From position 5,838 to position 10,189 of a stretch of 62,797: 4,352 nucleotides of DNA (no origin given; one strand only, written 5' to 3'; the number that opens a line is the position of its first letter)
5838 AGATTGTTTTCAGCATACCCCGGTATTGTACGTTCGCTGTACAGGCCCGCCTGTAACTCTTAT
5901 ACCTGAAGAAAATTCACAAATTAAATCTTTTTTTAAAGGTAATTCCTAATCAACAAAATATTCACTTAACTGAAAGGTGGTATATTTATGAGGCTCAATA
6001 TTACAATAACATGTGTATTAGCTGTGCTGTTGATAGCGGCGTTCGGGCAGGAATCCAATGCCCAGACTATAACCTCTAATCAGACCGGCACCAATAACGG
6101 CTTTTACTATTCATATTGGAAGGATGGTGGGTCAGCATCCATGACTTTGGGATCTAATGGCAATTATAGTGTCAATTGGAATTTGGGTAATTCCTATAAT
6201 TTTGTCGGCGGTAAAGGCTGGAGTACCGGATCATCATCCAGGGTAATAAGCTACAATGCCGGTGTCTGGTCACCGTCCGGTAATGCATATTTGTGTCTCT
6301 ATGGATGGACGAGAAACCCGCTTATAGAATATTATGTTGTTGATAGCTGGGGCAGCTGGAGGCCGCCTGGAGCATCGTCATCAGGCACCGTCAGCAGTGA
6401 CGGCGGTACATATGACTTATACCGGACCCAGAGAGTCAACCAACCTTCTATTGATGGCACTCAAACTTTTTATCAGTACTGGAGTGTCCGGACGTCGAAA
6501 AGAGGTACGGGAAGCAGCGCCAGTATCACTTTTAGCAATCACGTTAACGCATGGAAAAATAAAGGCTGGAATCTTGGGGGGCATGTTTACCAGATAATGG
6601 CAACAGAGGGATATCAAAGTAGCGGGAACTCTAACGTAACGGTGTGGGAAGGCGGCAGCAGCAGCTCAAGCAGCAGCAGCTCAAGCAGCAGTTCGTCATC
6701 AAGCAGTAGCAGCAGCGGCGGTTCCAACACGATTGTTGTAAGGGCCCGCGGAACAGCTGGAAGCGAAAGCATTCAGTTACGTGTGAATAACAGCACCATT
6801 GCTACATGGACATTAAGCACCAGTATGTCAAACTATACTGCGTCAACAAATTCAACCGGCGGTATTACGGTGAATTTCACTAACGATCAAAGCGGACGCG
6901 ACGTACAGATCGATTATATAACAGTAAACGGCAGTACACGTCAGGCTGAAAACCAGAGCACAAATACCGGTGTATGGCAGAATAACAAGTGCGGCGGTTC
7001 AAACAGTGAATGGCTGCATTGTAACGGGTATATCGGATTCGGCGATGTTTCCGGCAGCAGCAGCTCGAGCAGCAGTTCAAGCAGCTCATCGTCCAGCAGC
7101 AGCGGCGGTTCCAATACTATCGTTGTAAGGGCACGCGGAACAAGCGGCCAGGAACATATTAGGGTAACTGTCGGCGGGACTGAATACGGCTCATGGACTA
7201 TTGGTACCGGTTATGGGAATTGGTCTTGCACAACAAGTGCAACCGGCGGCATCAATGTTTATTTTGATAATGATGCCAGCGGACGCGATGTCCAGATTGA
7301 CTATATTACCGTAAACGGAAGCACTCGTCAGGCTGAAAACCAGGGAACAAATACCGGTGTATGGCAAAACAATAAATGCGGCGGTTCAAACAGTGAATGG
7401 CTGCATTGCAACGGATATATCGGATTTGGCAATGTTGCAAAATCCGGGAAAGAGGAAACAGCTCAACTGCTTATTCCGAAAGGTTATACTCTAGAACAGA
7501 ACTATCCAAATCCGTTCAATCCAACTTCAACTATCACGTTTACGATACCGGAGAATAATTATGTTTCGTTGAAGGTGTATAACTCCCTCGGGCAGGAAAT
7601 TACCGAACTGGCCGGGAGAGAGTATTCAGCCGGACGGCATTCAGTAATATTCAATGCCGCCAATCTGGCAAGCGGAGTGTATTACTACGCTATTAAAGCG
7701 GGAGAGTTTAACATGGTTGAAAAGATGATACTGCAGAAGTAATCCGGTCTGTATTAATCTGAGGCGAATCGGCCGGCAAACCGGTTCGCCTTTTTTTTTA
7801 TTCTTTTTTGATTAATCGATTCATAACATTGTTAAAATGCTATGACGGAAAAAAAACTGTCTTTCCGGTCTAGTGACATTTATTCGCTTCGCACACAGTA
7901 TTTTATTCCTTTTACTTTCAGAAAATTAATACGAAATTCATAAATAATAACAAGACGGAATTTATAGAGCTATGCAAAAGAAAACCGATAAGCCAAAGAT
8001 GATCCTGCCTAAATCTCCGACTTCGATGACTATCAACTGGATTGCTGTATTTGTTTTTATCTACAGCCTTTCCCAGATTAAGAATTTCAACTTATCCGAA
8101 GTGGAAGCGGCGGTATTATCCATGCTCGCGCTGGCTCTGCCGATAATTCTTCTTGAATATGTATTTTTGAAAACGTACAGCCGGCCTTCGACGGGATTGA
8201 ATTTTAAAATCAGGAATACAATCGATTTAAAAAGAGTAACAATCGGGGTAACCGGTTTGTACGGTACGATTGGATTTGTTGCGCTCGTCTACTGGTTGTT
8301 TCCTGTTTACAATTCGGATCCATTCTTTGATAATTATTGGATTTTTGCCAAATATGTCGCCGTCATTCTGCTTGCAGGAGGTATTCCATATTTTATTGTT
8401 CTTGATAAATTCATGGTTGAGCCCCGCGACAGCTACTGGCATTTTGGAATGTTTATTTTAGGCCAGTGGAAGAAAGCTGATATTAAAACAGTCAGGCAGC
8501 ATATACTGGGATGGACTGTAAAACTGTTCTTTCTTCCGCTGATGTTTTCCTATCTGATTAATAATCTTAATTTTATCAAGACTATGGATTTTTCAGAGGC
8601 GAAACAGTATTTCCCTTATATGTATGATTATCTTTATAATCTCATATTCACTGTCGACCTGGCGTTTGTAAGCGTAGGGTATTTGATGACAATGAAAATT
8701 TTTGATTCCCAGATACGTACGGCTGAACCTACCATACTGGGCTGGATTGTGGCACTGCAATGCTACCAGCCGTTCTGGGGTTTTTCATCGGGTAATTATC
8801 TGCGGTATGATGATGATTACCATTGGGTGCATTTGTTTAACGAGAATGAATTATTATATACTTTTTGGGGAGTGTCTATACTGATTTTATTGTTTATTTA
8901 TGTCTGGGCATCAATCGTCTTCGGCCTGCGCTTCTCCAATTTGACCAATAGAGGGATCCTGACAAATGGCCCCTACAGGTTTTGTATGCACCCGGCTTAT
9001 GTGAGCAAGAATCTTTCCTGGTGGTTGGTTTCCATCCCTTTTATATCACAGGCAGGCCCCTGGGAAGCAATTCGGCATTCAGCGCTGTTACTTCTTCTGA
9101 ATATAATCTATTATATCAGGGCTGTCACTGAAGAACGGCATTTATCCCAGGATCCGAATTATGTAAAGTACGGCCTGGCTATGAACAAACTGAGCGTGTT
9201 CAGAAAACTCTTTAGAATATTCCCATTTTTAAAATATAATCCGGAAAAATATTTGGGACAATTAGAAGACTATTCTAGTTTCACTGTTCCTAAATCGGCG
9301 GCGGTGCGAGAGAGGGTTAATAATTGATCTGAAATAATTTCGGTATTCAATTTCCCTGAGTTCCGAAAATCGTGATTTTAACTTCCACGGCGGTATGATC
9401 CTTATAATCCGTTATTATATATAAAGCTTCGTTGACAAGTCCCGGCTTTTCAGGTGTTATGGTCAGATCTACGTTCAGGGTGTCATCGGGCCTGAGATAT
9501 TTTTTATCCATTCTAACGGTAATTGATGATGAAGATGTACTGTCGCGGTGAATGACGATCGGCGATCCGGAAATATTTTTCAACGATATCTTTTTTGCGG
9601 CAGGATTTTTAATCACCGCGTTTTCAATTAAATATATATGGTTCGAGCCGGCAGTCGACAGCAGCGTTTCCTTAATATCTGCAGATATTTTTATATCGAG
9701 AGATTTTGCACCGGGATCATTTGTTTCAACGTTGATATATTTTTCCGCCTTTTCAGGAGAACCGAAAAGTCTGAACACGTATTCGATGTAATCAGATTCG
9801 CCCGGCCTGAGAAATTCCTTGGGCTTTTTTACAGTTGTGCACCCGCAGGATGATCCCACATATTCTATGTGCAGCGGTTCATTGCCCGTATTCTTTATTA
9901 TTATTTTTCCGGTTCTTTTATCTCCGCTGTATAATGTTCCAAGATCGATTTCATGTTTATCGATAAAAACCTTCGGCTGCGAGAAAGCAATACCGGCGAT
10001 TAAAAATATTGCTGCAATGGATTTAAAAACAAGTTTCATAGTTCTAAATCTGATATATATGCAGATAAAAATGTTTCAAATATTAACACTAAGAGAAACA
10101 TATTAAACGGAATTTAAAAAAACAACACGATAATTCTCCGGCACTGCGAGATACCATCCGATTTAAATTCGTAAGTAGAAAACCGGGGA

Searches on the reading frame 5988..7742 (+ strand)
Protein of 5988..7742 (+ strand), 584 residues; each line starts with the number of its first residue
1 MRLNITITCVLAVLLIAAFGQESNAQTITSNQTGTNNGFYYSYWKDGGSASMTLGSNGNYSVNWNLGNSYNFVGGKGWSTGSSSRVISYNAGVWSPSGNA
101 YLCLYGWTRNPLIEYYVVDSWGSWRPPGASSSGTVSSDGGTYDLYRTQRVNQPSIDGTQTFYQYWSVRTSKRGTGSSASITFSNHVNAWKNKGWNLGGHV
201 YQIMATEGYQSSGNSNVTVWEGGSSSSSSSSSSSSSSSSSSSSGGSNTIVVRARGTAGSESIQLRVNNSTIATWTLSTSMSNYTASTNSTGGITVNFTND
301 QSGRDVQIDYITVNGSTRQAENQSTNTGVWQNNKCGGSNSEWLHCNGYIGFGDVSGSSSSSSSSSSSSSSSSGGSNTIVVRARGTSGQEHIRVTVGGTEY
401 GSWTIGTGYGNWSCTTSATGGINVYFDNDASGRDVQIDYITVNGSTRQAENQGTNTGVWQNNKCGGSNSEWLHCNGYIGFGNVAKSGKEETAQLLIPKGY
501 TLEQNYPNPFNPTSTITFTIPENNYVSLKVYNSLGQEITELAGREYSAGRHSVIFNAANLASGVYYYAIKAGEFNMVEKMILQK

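Call 68: search_protein_families(library=pfam, proteins=[window:5988-7742:+], max_evalue=0.00001)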
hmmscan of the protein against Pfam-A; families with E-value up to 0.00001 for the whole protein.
window:5988-7742:+ (584 aa): 3 families
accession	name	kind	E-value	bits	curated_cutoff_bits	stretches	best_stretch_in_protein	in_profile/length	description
PF00457.24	Glyco_hydro_11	-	3.3e-69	232.5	27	1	36-218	1-178/178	Glycosyl hydrolases family 11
PF16841.11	CBM60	-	1.4e-16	61.2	28.2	2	248-325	1-88/91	Ca-dependent carbohydrate-binding module xylan-binding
PF18962.6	Por_Secre_tail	-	1.6e-08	35.2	27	1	506-581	2-74/75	Secretion system C-terminal sorting domain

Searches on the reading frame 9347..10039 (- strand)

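Call 68: search_protein_families(library=pfam, proteins=[window:9347-10039:-], max_evalue=0.00001)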
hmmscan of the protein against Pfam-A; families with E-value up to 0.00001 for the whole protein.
window:9347-10039:- (230 aa): 3 families
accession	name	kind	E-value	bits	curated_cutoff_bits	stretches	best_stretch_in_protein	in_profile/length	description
PF07610.17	DUF1573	-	1.1e-26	93.1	26.1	1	26-118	3-94/98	Protein of unknown function (DUF1573)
PF22544.2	HYDIN_VesB_CFA65-like_Ig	-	5.2e-18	65.5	25.5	1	22-120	1-99/100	HYDIN/CFA65/VesB-like, Ig-like domain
PF22067.2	Cep192_D3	-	8.1e-06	26.3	27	0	38-102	15-80/99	Cep192 domain 3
